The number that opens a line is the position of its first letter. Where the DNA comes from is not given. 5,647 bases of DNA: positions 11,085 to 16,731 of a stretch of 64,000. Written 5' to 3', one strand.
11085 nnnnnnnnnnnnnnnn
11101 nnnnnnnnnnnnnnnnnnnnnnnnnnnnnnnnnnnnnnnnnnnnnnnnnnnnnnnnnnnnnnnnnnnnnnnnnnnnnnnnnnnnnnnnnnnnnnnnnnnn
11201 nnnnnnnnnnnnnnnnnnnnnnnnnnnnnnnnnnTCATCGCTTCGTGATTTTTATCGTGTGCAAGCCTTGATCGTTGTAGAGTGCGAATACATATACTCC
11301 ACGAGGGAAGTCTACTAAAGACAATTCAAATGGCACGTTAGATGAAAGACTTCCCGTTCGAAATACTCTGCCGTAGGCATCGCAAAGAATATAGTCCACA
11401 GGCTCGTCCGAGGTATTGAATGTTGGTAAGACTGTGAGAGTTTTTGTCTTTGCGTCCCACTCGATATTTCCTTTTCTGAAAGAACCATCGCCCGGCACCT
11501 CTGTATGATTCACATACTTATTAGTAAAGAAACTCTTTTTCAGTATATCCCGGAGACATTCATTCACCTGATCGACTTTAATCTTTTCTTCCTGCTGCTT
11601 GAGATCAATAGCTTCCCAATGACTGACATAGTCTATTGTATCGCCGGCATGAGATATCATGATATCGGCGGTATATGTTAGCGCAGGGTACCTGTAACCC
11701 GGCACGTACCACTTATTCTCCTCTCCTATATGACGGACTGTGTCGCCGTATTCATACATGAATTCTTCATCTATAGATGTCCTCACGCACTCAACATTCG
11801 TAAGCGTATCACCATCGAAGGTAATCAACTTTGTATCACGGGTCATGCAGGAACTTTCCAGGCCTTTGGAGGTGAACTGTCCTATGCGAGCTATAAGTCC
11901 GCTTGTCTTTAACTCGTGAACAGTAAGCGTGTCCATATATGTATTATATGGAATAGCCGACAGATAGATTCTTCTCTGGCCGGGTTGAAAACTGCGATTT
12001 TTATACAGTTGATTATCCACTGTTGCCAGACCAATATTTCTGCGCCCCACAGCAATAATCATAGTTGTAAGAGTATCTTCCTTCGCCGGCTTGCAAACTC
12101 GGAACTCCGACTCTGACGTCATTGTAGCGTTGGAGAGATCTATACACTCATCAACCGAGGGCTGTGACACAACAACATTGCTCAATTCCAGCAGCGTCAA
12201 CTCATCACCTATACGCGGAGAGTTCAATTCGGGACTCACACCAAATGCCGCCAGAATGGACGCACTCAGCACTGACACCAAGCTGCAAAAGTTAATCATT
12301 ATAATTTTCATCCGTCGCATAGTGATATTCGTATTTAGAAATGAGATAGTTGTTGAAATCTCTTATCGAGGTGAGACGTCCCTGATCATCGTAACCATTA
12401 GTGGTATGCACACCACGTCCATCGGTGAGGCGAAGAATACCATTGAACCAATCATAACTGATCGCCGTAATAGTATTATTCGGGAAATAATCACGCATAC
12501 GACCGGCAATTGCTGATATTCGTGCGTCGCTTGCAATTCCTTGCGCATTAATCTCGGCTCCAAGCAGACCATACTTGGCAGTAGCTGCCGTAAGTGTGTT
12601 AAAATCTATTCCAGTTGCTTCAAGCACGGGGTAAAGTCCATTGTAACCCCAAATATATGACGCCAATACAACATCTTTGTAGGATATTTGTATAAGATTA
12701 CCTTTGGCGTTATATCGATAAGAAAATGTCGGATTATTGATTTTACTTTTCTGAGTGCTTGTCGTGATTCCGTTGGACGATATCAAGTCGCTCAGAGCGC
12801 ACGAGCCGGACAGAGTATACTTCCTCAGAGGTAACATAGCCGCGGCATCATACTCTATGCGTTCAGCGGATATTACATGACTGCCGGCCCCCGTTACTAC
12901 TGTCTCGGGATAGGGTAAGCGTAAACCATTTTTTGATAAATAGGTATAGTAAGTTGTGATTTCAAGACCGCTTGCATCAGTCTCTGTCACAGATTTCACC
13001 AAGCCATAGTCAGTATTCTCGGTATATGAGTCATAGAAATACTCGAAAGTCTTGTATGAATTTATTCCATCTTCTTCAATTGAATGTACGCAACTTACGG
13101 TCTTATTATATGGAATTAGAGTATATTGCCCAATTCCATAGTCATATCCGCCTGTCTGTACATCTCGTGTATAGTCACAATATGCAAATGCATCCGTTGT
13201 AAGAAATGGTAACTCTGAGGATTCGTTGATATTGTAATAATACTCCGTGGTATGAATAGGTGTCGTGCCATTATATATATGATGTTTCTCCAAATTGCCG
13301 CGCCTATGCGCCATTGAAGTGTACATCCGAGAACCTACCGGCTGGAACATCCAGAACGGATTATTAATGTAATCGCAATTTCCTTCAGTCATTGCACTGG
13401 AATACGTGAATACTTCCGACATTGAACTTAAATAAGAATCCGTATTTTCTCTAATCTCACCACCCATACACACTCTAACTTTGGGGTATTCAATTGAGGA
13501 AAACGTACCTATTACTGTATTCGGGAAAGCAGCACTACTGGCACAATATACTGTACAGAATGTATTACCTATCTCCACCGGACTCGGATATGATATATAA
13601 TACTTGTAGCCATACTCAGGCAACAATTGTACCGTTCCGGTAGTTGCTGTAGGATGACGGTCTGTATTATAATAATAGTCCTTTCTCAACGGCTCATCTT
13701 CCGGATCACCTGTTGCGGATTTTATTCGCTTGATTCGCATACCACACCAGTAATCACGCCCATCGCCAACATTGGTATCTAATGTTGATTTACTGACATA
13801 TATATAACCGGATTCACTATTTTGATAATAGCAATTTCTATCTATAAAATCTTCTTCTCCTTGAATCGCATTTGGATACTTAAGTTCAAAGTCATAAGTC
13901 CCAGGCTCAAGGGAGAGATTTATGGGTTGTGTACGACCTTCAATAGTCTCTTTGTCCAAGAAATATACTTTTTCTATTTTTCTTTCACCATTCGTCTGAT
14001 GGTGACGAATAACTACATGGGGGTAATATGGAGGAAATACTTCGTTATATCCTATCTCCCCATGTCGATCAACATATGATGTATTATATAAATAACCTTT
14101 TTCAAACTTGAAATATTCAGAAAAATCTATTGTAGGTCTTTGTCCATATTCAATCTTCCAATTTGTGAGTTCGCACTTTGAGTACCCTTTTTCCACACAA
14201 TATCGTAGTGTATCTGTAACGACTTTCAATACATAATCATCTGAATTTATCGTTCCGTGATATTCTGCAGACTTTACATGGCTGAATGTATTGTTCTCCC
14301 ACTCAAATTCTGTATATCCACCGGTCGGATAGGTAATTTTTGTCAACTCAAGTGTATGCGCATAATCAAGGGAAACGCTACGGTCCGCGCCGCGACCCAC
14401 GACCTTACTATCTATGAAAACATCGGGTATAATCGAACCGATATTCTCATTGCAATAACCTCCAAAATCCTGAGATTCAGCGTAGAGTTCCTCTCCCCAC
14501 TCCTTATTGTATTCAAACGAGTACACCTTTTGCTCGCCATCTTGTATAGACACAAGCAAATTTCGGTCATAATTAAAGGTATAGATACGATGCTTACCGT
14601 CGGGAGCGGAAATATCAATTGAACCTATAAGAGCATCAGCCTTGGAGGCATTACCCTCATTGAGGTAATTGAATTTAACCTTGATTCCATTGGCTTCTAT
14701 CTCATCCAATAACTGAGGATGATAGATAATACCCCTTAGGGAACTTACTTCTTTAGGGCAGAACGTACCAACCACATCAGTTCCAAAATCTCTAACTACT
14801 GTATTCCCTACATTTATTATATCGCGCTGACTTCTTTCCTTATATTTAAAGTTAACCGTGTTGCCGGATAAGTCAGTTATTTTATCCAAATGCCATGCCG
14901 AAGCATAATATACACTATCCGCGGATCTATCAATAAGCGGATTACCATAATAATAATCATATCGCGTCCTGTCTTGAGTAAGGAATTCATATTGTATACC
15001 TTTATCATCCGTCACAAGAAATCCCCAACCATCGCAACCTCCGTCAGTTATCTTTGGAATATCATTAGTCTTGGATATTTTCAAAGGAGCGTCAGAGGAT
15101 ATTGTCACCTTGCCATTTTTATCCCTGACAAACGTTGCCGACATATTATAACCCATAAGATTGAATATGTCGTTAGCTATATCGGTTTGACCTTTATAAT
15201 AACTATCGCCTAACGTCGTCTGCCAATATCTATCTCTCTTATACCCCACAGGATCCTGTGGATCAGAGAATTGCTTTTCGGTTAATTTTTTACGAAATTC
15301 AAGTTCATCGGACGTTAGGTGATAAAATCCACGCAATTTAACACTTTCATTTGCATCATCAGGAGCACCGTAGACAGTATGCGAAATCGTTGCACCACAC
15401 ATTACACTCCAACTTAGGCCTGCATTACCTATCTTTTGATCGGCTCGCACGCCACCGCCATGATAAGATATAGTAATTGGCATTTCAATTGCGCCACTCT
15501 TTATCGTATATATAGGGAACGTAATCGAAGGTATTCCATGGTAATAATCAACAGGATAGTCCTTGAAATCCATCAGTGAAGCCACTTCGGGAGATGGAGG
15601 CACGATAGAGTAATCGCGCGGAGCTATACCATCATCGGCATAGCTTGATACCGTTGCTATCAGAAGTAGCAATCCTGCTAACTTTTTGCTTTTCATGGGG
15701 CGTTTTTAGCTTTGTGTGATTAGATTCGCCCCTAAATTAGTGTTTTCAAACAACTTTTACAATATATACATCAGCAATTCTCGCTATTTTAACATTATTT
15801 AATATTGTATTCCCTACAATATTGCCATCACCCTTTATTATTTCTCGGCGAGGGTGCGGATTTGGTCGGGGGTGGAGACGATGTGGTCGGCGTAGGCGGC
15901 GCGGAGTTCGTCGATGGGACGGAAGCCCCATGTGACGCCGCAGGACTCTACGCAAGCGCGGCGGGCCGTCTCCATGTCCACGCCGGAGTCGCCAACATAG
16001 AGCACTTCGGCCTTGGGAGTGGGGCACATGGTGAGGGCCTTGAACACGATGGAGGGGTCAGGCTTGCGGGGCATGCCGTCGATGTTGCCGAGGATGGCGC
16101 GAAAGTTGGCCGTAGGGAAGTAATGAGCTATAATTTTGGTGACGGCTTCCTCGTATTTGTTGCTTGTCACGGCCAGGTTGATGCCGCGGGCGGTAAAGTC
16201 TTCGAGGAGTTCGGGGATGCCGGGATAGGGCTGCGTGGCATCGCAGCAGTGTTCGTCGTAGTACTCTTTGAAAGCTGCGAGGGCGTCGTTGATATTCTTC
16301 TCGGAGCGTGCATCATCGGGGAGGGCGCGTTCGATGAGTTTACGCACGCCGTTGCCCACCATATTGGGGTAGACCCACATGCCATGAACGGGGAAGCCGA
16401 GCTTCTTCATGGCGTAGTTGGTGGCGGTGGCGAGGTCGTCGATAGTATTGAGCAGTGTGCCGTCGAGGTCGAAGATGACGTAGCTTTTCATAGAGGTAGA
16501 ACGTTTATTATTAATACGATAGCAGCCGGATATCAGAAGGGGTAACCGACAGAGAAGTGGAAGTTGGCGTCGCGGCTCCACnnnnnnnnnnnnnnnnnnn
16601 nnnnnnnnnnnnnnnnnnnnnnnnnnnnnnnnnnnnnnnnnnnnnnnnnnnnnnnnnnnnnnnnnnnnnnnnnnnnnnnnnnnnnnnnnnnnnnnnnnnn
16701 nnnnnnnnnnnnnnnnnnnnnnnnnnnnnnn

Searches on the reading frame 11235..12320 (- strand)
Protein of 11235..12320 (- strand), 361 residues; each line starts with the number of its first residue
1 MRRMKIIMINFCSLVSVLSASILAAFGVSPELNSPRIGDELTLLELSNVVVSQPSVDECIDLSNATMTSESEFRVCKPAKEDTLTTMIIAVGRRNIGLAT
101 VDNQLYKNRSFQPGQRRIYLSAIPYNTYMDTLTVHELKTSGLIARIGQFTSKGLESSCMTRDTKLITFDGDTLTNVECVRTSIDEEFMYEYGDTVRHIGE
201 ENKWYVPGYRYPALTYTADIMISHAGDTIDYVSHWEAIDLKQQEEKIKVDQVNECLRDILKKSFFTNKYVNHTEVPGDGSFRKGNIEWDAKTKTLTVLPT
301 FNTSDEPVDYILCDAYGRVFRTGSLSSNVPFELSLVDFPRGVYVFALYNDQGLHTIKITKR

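Call 5: search_protein_families(library=pfam, proteins=[window:11235-12320:-], max_evalue=0.1)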
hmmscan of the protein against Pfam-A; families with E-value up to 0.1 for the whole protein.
window:11235-12320:- (361 aa): 1 family
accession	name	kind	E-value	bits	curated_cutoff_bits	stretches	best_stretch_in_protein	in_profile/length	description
PF19482.4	DUF6018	-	0.034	14.6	25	0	170-201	62-94/117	Family of unknown function (DUF6018)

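Call 9: search_protein_families(library=ncbifam, proteins=[window:11235-12320:-], max_evalue=0.1)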
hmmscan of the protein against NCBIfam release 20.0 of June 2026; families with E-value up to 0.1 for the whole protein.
window:11235-12320:- (361 aa): 1 family
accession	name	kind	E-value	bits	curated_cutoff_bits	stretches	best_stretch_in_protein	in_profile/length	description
TIGR04183.1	Por_Secre_tail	domain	0.0031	17.5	23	1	301-360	14-71/72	T9SS type A sorting domain-containing protein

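Call 60: search_solved_structures(query=window:11235-12320:-, max_evalue=1)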
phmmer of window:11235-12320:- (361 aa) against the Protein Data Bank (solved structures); distinct sequences matched with E-value up to 1: 0.

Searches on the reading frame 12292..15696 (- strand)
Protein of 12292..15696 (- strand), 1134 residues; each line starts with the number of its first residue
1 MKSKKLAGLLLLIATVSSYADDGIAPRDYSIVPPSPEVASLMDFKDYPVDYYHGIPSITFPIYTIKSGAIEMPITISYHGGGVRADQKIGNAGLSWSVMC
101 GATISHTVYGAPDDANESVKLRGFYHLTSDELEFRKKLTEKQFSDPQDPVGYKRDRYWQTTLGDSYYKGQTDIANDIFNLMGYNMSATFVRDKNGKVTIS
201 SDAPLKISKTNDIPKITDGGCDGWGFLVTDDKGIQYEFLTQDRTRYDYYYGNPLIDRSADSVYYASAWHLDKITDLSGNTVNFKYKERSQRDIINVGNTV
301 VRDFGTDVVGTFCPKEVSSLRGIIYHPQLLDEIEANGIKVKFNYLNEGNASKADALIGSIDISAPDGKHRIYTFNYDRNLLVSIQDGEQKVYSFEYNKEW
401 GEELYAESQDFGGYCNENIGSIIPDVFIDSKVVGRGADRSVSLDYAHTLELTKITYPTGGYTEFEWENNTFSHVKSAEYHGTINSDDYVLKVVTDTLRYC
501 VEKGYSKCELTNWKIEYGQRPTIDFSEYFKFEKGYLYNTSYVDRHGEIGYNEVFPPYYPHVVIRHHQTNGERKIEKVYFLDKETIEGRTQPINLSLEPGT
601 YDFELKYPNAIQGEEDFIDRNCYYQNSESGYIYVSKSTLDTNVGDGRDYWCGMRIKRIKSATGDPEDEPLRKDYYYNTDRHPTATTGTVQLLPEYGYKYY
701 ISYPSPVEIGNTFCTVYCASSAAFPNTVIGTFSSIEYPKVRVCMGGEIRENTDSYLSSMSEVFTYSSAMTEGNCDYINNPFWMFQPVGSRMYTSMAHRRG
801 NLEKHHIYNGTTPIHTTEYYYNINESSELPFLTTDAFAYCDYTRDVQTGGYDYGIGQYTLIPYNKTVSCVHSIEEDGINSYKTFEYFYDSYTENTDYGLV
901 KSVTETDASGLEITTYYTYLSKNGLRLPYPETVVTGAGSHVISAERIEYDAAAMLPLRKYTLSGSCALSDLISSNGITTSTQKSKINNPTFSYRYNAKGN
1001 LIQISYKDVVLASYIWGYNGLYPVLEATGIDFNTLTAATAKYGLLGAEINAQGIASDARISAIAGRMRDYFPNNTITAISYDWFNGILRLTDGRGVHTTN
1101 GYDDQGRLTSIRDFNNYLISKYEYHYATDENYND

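Call 5: search_protein_families(library=pfam, proteins=[window:12292-15696:-], max_evalue=0.1)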
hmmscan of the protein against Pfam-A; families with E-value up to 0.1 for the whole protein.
window:12292-15696:- (1134 aa): 1 family
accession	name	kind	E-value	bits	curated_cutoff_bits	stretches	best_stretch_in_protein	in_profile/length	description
PF05593.20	RHS_repeat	-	1e-05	26.2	22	1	1088-1114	8-34/38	RHS Repeat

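Call 9: search_protein_families(library=ncbifam, proteins=[window:12292-15696:-], max_evalue=0.1)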
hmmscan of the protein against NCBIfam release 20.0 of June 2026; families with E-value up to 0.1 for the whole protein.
window:12292-15696:- (1134 aa): 1 family
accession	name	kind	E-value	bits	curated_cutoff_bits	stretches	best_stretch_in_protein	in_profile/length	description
TIGR01643.1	YD_repeat_2x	repeat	0.00014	22.2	15.8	0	1082-1113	2-33/42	YD repeat-containing protein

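Call 58: search_solved_structures(query=window:12292-15696:-, max_evalue=1)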
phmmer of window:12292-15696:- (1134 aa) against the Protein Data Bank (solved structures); distinct sequences matched with E-value up to 1: 0.

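Call 75: search_solved_structures(query=A5, max_evalue=1)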
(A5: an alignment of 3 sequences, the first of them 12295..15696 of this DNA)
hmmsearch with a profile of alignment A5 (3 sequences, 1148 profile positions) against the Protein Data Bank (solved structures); distinct sequences matched with E-value up to 1: 8.
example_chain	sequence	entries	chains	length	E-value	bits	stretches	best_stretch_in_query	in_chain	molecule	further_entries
7q97_A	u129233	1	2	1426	1.1e-06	30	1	1092-1132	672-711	Rhs family protein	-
8uxt_A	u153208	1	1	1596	2.5e-06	28.9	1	1091-1130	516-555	Tse15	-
8qja_A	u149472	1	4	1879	5.1e-06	27.8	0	1067-1128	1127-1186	Putative type VI secretion system YD repeat-containing Rhs element Vgr protein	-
8h8a_A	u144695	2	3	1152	3.1e-05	25.2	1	1084-1125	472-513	Putative Rhs-family protein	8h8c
7pq5_L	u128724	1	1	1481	3.4e-05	25.1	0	1087-1132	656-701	Tre23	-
8uy4_A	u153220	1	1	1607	3.7e-05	25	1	1091-1130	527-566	Tse15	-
8h8b_A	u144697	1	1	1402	0.00013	23.1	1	1084-1125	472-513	Putative Rhs-family protein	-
8cp6_B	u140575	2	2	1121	0.0026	18.8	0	1094-1142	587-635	Toxin protein Tse5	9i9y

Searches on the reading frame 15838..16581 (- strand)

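Call 5: search_protein_families(library=pfam, proteins=[window:15838-16581:-], max_evalue=0.1)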
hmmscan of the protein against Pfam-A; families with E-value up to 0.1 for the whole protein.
window:15838-16581:- (247 aa): 6 families
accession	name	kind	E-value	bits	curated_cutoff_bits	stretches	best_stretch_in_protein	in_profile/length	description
PF13419.12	HAD_2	-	3.9e-33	115.5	23.8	1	35-216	1-178/178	Haloacid dehalogenase-like hydrolase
PF00702.32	Hydrolase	-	1.3e-21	78.3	26.4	1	35-209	4-190/191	haloacid dehalogenase-like hydrolase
PF12710.13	HAD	-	8.9e-08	33.2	27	1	35-207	1-189/189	haloacid dehalogenase-like hydrolase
PF13242.12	Hydrolase_like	-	2e-05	24.8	22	1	172-235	3-69/75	HAD-hyrolase-like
PF13344.12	Hydrolase_6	-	0.0075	16.7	27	0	115-153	12-50/101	Haloacid dehalogenase-like hydrolase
PF08282.18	Hydrolase_3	-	0.089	12.9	20.9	0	35-61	1-27/255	haloacid dehalogenase-like hydrolase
